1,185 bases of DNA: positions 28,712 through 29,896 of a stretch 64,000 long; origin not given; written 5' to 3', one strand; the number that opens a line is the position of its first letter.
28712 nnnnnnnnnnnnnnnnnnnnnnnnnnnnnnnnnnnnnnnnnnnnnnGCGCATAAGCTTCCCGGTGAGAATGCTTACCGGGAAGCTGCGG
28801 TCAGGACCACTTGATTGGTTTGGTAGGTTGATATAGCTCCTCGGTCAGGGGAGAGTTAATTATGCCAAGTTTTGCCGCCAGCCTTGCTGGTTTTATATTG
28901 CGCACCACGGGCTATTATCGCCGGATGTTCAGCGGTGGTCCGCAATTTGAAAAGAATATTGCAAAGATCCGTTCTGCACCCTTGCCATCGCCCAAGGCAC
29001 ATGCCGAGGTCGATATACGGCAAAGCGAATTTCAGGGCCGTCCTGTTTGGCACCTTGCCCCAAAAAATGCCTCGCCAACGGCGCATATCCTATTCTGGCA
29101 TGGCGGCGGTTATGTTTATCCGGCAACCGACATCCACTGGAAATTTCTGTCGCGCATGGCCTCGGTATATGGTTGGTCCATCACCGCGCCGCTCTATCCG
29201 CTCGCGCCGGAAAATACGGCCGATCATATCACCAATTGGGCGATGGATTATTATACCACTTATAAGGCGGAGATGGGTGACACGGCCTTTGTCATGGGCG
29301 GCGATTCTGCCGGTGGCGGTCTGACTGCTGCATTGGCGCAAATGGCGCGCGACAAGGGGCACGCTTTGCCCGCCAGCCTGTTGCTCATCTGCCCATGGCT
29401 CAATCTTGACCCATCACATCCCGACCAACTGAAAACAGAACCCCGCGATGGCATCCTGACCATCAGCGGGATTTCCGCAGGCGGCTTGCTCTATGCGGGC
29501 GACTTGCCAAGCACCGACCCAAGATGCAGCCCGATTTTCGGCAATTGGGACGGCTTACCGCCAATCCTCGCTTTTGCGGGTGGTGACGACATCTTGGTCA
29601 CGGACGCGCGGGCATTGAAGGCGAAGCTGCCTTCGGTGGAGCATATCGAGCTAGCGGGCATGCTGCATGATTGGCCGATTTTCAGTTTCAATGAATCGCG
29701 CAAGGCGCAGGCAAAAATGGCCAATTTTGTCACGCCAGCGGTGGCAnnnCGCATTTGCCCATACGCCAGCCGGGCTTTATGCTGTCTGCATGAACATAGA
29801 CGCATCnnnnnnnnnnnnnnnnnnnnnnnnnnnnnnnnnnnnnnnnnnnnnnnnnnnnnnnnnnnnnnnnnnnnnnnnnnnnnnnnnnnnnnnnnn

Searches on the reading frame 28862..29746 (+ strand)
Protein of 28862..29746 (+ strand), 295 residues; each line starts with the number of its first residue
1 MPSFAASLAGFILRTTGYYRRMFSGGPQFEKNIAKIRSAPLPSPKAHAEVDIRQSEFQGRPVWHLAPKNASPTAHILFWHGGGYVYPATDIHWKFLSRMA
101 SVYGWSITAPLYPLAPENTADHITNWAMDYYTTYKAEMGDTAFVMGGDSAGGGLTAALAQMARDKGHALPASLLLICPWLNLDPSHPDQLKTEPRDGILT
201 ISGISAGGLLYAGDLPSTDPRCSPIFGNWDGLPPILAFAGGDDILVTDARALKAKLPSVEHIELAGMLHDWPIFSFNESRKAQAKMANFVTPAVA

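Call 54: search_protein_families(library=pfam, proteins=[window:28862-29746:+], max_evalue=0.00001)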
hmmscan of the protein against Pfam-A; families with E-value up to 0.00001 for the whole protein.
window:28862-29746:+ (295 aa): 2 families
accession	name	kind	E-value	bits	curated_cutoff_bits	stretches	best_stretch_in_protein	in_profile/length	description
PF07859.19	Abhydrolase_3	-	5e-34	118.4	25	1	76-271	1-208/210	alpha/beta hydrolase fold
PF10340.15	Say1_Mug180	-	9.5e-08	31.7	21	1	53-183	99-238/374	Steryl acetyl hydrolase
